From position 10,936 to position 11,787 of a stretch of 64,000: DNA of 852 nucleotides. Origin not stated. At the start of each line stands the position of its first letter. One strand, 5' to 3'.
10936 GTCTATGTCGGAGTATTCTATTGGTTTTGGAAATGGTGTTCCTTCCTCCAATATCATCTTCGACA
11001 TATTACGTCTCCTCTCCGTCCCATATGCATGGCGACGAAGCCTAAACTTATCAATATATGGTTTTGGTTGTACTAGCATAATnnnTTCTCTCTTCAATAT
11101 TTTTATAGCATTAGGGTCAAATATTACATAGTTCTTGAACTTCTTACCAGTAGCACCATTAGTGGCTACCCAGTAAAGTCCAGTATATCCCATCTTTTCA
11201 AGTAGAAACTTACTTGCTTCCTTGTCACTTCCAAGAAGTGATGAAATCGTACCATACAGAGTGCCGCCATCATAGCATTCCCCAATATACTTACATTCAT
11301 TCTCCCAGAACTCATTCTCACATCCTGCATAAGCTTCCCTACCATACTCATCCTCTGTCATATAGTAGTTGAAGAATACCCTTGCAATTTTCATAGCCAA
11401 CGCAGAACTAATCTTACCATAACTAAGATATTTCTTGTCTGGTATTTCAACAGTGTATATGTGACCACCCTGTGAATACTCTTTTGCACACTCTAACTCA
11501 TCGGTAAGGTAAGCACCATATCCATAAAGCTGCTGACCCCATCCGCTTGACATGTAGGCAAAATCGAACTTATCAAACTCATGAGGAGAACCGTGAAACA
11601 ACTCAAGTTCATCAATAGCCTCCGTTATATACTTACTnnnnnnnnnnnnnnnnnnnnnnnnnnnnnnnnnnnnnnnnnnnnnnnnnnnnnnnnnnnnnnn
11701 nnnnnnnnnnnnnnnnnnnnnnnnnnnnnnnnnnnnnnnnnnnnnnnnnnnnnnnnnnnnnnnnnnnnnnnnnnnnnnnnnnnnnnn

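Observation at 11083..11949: Phage-encoded PARP-like ADP-ribosyltransferase-fold protein with a non-Glu catalytic position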

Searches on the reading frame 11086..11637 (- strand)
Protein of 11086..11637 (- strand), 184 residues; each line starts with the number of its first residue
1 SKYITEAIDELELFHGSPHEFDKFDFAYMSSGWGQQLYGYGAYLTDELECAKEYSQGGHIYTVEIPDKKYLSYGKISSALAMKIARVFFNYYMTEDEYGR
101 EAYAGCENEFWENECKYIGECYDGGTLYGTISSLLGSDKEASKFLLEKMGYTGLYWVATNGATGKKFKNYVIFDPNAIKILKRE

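Call 47: find_homologous_proteins(query=A2, max_evalue=0.001)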
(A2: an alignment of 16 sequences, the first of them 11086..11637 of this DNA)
Query A2 (16 sequences) (184 aa, profile of the alignment): 767 proteins with E <= 0.001 among 3641 candidates; the best 120 are listed.
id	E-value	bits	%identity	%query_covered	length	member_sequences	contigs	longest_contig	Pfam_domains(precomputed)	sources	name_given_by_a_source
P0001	5.0e-84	299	99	100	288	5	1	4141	-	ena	-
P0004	8.2e-84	298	76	100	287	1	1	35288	PF18760.8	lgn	-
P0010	1.2e-83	298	76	99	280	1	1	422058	PF18760.8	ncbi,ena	-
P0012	1.4e-83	298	75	99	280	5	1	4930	PF18760.8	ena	-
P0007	2.2e-83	297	77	99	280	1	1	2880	PF18760.8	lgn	-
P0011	5.2e-83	296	75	99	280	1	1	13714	PF18760.8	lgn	-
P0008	7.2e-83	295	75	99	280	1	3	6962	PF18760.8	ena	-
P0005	1.1e-82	295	74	100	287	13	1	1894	PF18760.8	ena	-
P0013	1.3e-82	294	75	99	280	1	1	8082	PF18760.8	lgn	-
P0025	1.5e-82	294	62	95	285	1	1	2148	PF18760.8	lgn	-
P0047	1.0e-81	292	60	99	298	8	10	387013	PF18760.8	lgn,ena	-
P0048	1.2e-81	291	61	100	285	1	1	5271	PF18760.8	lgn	-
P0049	1.2e-81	291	61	99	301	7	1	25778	PF18760.8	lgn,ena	-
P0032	1.6e-81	291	58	99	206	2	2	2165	PF18760.8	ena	-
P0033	2.4e-81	290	59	95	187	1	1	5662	PF18760.8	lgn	-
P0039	4.6e-81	289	52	96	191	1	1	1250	PF13151.13,PF18760.8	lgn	-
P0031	6.8e-81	289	57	98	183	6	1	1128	PF18760.8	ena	-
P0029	1.1e-80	288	59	100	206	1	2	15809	PF18760.8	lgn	-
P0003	1.3e-80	288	75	99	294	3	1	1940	PF18760.8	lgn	-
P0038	2.4e-80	287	51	96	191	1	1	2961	PF13151.13,PF18760.8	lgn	-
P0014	2.5e-80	287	70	99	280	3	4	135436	PF18760.8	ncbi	-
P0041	5.1e-80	286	52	98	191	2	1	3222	PF13151.13,PF18760.8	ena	-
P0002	6.4e-80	286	73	100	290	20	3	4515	PF18760.8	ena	-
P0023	6.7e-80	286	66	98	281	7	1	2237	PF18760.8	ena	-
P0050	5.0e-79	283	54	98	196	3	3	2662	PF13151.13,PF18760.8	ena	-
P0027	7.0e-79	282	62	99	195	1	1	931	PF18760.8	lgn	-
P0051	1.6e-78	281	56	95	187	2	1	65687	PF18760.8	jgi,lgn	jgi:hypothetical protein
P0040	5.9e-78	279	52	97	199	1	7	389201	PF18760.8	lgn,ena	-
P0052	6.2e-77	276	57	99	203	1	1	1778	PF18760.8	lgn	-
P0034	1.4e-76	275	61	89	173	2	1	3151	PF18760.8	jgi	jgi:hypothetical protein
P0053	1.9e-76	274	54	99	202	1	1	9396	PF18760.8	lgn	-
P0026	3.8e-76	273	57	99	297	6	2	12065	PF18760.8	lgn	-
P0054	5.4e-75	270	56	99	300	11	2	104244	PF18760.8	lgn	-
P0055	1.5e-71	258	58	96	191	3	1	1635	PF18760.8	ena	-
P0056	2.8e-71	257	49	99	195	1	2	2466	PF18760.8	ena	-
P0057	1.3e-70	255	55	93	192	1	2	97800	PF18760.8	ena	-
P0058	1.6e-70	255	49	99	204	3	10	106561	PF18760.8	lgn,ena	-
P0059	6.3e-63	230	53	96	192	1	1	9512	PF18760.8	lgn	-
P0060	8.8e-63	230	55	96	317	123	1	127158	PF18760.8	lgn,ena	-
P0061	3.3e-62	228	53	98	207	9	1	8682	PF13151.13,PF18760.8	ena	-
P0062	3.5e-62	228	47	95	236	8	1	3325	PF18760.8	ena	-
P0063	4.9e-62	227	54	96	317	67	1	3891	PF18760.8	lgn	-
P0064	9.0e-62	226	58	95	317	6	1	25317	PF18760.8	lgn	-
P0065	1.9e-61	225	47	95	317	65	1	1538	PF18760.8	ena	-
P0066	4.1e-61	224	48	99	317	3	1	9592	PF18760.8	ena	-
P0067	4.3e-61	224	51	98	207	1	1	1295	PF13151.13,PF18760.8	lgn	-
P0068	1.8e-60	222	48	99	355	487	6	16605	PF18760.8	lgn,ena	-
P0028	1.2e-44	171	74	63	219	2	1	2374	PF18760.8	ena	-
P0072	9.3e-42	161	38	95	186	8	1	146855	-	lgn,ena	-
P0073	3.6e-40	156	39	96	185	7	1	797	PF18760.8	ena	-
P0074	3.9e-40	156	40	96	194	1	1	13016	PF18760.8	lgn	-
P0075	4.2e-40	156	38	96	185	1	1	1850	PF18760.8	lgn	-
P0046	5.3e-38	149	32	92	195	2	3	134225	PF18760.8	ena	-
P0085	5.1e-31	126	34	92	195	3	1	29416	PF18760.8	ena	-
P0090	1.6e-28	118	33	92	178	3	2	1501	PF18760.8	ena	-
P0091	3.6e-28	117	32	92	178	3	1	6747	PF18760.8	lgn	-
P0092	9.3e-28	116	31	92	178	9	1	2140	PF18760.8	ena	-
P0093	1.1e-27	115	31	92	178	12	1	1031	PF18760.8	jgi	-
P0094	1.1e-27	115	31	93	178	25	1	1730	PF18760.8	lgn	-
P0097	2.6e-27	114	33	92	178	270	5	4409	PF18760.8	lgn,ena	-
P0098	2.8e-27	114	32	92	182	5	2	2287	PF18760.8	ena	-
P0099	3.5e-27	114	31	92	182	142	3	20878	PF18760.8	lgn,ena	-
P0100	4.1e-27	113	23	93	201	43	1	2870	PF13151.13,PF18760.8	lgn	-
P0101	4.3e-27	113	23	93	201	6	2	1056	PF13151.13,PF18760.8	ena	-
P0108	1.8e-26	111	31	92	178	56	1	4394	PF18760.8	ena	-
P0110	3.8e-26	110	32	96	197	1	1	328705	PF18760.8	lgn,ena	-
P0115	8.8e-26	109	27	93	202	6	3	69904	PF13151.13,PF18760.8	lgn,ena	-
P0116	9.0e-26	109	33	92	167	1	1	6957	PF18760.8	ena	-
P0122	1.2e-25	109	25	96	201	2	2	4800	PF13151.13,PF18760.8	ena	-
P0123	1.3e-25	109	26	93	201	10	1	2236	PF13151.13,PF18760.8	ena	-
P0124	1.4e-25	108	34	95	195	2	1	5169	PF18760.8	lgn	-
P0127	2.1e-25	108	29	92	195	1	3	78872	-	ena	-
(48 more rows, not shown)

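Call 52: search_protein_representatives(alignment_id=A2)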
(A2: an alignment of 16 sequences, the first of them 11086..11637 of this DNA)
Query: 16 sequences, 193 profile positions. Proteins with E-value up to 0.001 (for the whole library): 15950; up to 1e-10: 6922; up to 1e-30: 132. The best 150 are listed.
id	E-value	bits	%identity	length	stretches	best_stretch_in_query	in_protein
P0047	3.3e-82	291.5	-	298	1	4-190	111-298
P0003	4.2e-81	287.9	-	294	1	4-191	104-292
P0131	2.7e-77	275.5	-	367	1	5-192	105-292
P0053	5.9e-77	274.3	-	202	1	4-190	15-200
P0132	3.5e-75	268.6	-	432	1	2-192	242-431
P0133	7.2e-75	267.5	-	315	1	6-192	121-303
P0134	2.5e-72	259.3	-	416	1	5-192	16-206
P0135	3.7e-72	258.7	-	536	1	4-191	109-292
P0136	5.4e-70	251.6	-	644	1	14-190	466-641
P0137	9.0e-70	250.9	-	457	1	9-189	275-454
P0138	1.7e-69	250.0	-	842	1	11-192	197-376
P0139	8.9e-67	241.1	-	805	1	10-192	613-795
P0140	1.0e-66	241.0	-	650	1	8-191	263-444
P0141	2.4e-65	236.5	-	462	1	11-191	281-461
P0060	2.8e-63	229.7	-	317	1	6-191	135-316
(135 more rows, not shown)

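Call 57: search_solved_structures(query=A4, max_evalue=1, show_alignments=3)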
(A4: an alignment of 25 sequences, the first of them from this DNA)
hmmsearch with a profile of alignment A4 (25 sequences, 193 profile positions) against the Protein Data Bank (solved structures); distinct sequences matched with E-value up to 1: 20.
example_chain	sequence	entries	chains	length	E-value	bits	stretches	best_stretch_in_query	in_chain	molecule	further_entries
2pqf_A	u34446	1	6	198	0.055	16.9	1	6-64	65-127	Poly [ADP-ribose] polymerase 12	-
9ifv_A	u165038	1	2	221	0.061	16.7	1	7-72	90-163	Protein mono-ADP-ribosyltransferase PARP15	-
3blj_A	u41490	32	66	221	0.07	16.5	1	7-72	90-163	Poly(ADP-ribose) polymerase 15 | Poly [ADP-ribose] polymerase 15 | Protein mono-ADP-ribosyltransferase PARP15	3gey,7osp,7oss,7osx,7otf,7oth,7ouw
6ek3_A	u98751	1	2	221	0.07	16.5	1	7-72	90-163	Poly [ADP-ribose] polymerase 15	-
6ry4_A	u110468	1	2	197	0.08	16.3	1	7-72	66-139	Protein mono-ADP-ribosyltransferase PARP15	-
7f41_A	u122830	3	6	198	0.081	16.3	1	7-72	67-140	Protein mono-ADP-ribosyltransferase PARP15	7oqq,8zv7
7f43_A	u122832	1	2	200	0.083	16.3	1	7-72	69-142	Protein mono-ADP-ribosyltransferase PARP15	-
4f0e_A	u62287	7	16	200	0.083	16.3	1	7-72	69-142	Poly [ADP-ribose] polymerase 15 | Protein mono-ADP-ribosyltransferase PARP15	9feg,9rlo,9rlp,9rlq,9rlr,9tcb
7f42_B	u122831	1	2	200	0.083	16.3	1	7-72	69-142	Protein mono-ADP-ribosyltransferase PARP15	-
4qgl_A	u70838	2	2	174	0.34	14.3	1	137-185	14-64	Acireductone dioxygenase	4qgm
7l07_A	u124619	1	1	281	0.37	14.2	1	136-190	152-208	Ancestral Protein AncC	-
3ki0_A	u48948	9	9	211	0.4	14.1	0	41-107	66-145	Cholix toxin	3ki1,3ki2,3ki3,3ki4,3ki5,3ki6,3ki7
2q6m_A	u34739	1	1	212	0.4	14.1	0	41-107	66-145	Cholix toxin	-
4py4_A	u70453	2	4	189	0.44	13.9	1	5-72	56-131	Poly [ADP-ribose] polymerase 14 | Isoform 1 of Protein mono-ADP-ribosyltransferase PARP14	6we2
3ess_A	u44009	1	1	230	0.45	13.9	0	41-107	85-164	Cholix toxin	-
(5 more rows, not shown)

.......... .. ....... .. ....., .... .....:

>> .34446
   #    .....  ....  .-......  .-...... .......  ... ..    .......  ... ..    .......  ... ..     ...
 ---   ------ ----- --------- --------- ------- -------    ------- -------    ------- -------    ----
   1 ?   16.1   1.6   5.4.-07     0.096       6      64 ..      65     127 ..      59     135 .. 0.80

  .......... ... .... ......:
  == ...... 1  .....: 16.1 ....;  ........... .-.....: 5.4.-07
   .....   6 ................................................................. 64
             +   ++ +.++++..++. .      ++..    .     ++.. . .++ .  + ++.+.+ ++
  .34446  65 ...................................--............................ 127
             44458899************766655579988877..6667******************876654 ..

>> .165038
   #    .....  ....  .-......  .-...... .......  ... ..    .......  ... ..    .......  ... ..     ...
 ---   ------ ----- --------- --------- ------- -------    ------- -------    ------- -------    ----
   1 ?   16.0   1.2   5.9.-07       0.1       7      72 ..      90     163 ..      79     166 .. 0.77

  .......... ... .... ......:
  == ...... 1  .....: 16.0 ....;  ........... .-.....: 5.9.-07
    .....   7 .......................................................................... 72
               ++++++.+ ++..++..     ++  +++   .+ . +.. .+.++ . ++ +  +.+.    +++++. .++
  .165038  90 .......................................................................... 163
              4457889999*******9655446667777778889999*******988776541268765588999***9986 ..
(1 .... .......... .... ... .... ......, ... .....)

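Call 59: search_protein_families(library=pfam, proteins=[P0131, P0132, P0134, P0135, P0136, P0137, P0138, P0139, P0140, P0141], max_evalue=0.001)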
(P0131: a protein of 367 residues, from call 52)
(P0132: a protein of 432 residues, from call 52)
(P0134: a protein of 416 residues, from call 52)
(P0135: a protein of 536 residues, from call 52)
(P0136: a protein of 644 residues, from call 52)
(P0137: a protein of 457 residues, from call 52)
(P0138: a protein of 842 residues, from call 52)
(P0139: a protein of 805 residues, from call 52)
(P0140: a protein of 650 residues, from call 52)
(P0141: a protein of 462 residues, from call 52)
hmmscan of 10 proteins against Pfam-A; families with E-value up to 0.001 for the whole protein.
P0131 (367 aa): 1 family
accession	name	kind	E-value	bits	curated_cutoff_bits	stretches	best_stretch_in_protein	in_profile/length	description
PF18760.7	ART-PolyVal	-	3.3e-06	28.4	31.2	1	118-285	7-131/140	ADP-Ribosyltransferase in polyvalent proteins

P0132 (432 aa): 1 family
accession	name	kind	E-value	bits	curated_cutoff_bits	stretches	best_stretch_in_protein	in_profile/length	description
PF18760.7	ART-PolyVal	-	2.8e-07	31.8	31.2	1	258-423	7-130/140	ADP-Ribosyltransferase in polyvalent proteins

P0134 (416 aa): 2 families
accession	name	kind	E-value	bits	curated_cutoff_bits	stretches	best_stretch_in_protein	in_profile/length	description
PF18760.7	ART-PolyVal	-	2.7e-08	35.1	31.2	1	29-198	7-130/140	ADP-Ribosyltransferase in polyvalent proteins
PF13151.12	DUF3990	-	0.0003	20.9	32.2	1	30-77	2-46/152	Protein of unknown function (DUF3990)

P0135 (536 aa): 1 family
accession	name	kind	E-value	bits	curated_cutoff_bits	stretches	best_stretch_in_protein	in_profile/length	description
PF18760.7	ART-PolyVal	-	5.2e-22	79.6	31.2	2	335-523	2-140/140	ADP-Ribosyltransferase in polyvalent proteins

P0136 (644 aa): 1 family
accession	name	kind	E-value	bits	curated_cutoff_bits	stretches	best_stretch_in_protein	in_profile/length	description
PF18760.7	ART-PolyVal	-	3.1e-07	31.7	31.2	1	470-522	7-56/140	ADP-Ribosyltransferase in polyvalent proteins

P0137 (457 aa): 2 families
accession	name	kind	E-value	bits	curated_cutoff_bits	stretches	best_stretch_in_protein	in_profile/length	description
PF18760.7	ART-PolyVal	-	1.4e-06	29.6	31.2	1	284-334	7-54/140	ADP-Ribosyltransferase in polyvalent proteins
PF13151.12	DUF3990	-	0.00065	19.9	32.2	1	285-327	2-41/152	Protein of unknown function (DUF3990)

P0138 (842 aa): 1 family
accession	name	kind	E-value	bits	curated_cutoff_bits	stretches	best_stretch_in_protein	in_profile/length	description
PF18760.7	ART-PolyVal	-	6.2e-09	37.2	31.2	1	204-258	7-58/140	ADP-Ribosyltransferase in polyvalent proteins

P0139 (805 aa): 1 family
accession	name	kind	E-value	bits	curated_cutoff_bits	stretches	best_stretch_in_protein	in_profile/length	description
PF18760.7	ART-PolyVal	-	5e-09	37.5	31.2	1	623-793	7-136/140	ADP-Ribosyltransferase in polyvalent proteins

P0140 (650 aa): 1 family
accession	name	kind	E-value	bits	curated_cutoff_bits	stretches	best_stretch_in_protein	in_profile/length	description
PF18760.7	ART-PolyVal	-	8.6e-08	33.5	31.2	1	273-443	7-136/140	ADP-Ribosyltransferase in polyvalent proteins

P0141 (462 aa): 2 families
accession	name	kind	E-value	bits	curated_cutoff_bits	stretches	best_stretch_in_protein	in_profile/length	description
PF18760.7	ART-PolyVal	-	1.5e-06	29.4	31.2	1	286-389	4-98/140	ADP-Ribosyltransferase in polyvalent proteins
PF13151.12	DUF3990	-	0.00023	21.3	32.2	1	290-334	2-43/152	Protein of unknown function (DUF3990)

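Call 93: find_encoding_contigs(protein=P0060, flank=7000, max_places=1)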
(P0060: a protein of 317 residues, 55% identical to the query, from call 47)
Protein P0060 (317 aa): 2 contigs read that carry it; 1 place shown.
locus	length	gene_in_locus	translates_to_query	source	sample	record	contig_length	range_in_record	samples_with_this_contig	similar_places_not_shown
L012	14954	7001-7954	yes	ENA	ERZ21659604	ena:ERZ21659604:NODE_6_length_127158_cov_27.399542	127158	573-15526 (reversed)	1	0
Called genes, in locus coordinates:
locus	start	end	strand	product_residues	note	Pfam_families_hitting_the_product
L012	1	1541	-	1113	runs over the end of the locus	PF03104:DNA_pol_B_exo1, PF13482:RNase_H_2 (weak), PF00136:DNA_pol_B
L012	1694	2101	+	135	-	-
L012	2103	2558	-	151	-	PF10263:SprT-like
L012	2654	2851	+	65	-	-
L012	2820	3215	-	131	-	-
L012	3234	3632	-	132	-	-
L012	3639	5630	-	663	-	PF00176:SNF2-rel_dom, PF00270:DEAD (faint), PF04851:ResIII, PF00271:Helicase_C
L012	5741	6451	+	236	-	-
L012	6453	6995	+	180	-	-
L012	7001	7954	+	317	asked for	PF18760:ART-PolyVal (weak)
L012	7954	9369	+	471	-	-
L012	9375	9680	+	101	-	-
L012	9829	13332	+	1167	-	PF04984:Phage_sheath_1 (weak)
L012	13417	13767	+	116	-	-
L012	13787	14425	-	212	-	-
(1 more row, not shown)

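Call 94: find_encoding_contigs(protein=P0072, flank=7000, max_places=1)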
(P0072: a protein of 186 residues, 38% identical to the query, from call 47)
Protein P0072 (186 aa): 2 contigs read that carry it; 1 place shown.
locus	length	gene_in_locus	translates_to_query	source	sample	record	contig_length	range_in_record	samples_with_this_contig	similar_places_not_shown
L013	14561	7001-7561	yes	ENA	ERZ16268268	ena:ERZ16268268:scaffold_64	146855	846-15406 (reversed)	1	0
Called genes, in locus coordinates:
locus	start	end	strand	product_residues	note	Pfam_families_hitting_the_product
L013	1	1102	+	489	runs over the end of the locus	PF05265:DUF723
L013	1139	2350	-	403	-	PF17767:NAPRTase_N, PF04095:NAPRTase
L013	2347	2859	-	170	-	-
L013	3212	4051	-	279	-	PF01145:Band_7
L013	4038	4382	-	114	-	-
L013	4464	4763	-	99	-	-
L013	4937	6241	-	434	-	PF01139:RtcB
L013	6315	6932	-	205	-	PF14528:LAGLIDADG_3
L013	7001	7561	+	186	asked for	-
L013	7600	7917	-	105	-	-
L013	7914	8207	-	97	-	-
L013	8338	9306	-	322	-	-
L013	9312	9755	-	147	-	-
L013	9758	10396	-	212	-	-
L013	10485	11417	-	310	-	-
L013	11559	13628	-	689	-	PF13637:Ank_4 (faint), PF12796:Ank_2 (faint)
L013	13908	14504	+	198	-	PF00239:Resolvase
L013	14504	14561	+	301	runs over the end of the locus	?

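Call 95: find_encoding_contigs(protein=P0110, flank=7000, max_places=1)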
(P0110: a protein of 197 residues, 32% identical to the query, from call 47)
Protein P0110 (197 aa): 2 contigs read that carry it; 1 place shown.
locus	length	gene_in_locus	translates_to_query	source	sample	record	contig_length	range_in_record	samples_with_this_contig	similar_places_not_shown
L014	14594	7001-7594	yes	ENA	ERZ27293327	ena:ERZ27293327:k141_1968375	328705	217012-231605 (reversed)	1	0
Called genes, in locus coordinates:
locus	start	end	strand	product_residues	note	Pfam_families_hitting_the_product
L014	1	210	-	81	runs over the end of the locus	-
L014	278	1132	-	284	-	PF00149:Metallophos, PF12850:Metallophos_2 (faint)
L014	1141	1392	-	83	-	-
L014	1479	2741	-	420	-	PF01966:HD, PF13671:AAA_33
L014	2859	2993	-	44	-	-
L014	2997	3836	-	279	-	-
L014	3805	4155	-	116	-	-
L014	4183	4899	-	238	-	-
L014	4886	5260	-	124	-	-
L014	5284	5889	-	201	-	-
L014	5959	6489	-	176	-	-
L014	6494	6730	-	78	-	-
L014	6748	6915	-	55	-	-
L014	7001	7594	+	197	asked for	PF18760:ART-PolyVal (weak)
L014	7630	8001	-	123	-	-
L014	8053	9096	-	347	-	-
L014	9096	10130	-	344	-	PF01070:FMN_dh, PF00478:IMPDH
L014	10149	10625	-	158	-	-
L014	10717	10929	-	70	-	-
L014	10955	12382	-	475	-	PF01743:PolyA_pol, PF12627:PolyA_pol_RNAbd, PF01966:HD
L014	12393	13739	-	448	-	PF10127:RlaP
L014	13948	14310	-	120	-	-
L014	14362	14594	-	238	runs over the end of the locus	-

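Call 96: find_encoding_contigs(protein=P0054, flank=7000, max_places=1)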
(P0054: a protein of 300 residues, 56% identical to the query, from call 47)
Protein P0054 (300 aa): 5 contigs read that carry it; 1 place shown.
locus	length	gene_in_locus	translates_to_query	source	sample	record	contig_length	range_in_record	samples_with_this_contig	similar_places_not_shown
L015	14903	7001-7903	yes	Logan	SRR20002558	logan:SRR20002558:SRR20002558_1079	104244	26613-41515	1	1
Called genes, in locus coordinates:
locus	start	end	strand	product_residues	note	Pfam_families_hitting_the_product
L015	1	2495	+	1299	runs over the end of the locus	-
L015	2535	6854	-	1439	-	PF03104:DNA_pol_B_exo1, PF00136:DNA_pol_B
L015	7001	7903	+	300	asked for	PF18760:ART-PolyVal (weak)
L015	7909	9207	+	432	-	-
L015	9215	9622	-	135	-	-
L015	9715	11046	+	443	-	-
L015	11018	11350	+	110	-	-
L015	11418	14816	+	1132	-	PF17482:Phage_sheath_1C (weak)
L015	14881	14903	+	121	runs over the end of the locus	-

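Call 98: find_encoding_contigs(protein=P0115, flank=5000, max_places=2)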
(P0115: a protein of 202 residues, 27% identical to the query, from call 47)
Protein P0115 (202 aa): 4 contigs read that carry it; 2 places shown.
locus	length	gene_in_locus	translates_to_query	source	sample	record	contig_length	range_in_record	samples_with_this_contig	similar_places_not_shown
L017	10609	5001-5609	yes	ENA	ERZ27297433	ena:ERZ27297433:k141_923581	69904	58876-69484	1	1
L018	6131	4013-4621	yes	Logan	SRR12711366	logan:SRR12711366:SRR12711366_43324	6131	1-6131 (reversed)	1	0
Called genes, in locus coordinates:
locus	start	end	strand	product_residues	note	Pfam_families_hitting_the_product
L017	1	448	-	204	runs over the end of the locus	-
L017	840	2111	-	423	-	-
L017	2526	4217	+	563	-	PF00004:AAA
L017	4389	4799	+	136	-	-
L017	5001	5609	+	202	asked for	PF13151:DUF3990 (weak), PF18760:ART-PolyVal (weak)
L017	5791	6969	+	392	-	PF22660:RS_preATP-grasp-like, PF02222:ATP-grasp, PF02786:CPSase_L_D2, PF07478:Dala_Dala_lig_C, PF02655:ATP-grasp_3 (weak), PF21244:PurT_C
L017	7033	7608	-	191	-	-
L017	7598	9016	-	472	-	PF05970:PIF1, PF13604:AAA_30, PF01443:Viral_helicase1 (faint), PF13245:AAA_19, PF13401:AAA_22 (weak), PF13538:UvrD_C_2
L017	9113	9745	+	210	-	-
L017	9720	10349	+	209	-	-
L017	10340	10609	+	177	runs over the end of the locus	PF03602:Cons_hypoth95, PF13847:Methyltransf_31, PF13649:Methyltransf_25 (weak)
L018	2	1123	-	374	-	?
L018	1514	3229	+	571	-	PF00004:AAA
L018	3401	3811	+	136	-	-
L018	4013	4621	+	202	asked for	PF13151:DUF3990 (weak), PF18760:ART-PolyVal (weak)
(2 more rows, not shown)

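Call 99: find_encoding_contigs(protein=P0127, flank=5000, max_places=2)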
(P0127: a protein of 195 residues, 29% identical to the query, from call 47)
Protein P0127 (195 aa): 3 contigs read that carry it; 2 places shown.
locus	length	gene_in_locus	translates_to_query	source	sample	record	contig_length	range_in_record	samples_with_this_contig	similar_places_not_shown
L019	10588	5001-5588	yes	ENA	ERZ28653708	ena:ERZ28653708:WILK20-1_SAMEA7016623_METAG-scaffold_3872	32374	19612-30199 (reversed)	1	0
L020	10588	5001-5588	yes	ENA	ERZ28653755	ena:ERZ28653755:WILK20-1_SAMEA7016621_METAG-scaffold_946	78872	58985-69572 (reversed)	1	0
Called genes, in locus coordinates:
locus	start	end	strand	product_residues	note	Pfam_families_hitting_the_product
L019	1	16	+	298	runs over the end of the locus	PF00753:Lactamase_B, PF23023:Anti-Pycsar_Apyc1 (weak), PF12706:Lactamase_B_2 (weak)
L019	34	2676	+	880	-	PF00270:DEAD (weak), PF04851:ResIII, PF00176:SNF2-rel_dom (faint)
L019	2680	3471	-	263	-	-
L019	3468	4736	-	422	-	PF04389:Peptidase_M28, PF01546:Peptidase_M20, PF13180:PDZ_2, PF17820:PDZ_6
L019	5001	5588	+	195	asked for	-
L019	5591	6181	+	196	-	PF08719:NADAR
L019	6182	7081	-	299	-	PF00294:PfkB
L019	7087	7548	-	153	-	-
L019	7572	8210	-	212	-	-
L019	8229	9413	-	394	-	PF14903:WG_beta_rep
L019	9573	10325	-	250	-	-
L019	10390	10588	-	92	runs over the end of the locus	-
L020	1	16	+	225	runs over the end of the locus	PF00753:Lactamase_B (weak)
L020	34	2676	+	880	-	PF00176:SNF2-rel_dom (weak), PF00270:DEAD (weak), PF04851:ResIII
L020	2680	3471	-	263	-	-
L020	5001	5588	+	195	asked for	-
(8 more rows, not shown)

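Call 100: find_encoding_contigs(protein=P0099, flank=5000, max_places=2)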
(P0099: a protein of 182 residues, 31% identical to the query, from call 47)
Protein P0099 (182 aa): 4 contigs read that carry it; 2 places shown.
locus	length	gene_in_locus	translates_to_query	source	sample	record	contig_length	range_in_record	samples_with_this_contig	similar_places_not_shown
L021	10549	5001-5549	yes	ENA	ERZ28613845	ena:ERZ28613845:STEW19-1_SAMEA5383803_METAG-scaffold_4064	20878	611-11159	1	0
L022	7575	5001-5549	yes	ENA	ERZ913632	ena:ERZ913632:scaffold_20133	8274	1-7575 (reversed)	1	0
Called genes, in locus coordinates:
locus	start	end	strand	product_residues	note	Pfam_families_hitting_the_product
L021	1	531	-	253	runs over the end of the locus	-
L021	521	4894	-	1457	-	PF13195:DUF4011, PF01443:Viral_helicase1 (faint), PF13086:AAA_11, PF13245:AAA_19 (faint), PF13604:AAA_30 (faint), PF13086:AAA_11 (weak), PF13087:AAA_12, PF18741:MTES_1575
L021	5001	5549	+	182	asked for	PF18760:ART-PolyVal (faint)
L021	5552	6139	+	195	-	PF08719:NADAR, PF08010:Phage_30_3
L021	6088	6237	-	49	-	-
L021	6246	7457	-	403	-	PF13173:AAA_14, PF13401:AAA_22 (faint)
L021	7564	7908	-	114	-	-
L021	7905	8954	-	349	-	-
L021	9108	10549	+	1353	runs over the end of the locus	PF04851:ResIII (weak), PF00176:SNF2-rel_dom, PF00271:Helicase_C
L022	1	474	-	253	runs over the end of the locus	-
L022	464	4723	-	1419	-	PF13195:DUF4011, PF13086:AAA_11, PF13245:AAA_19 (faint), PF13604:AAA_30 (faint), PF01443:Viral_helicase1 (faint), PF13086:AAA_11 (weak), PF13087:AAA_12, PF18741:MTES_1575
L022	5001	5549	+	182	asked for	PF18760:ART-PolyVal (faint)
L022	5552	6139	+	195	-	PF08719:NADAR, PF08010:Phage_30_3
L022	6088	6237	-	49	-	-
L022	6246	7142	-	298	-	-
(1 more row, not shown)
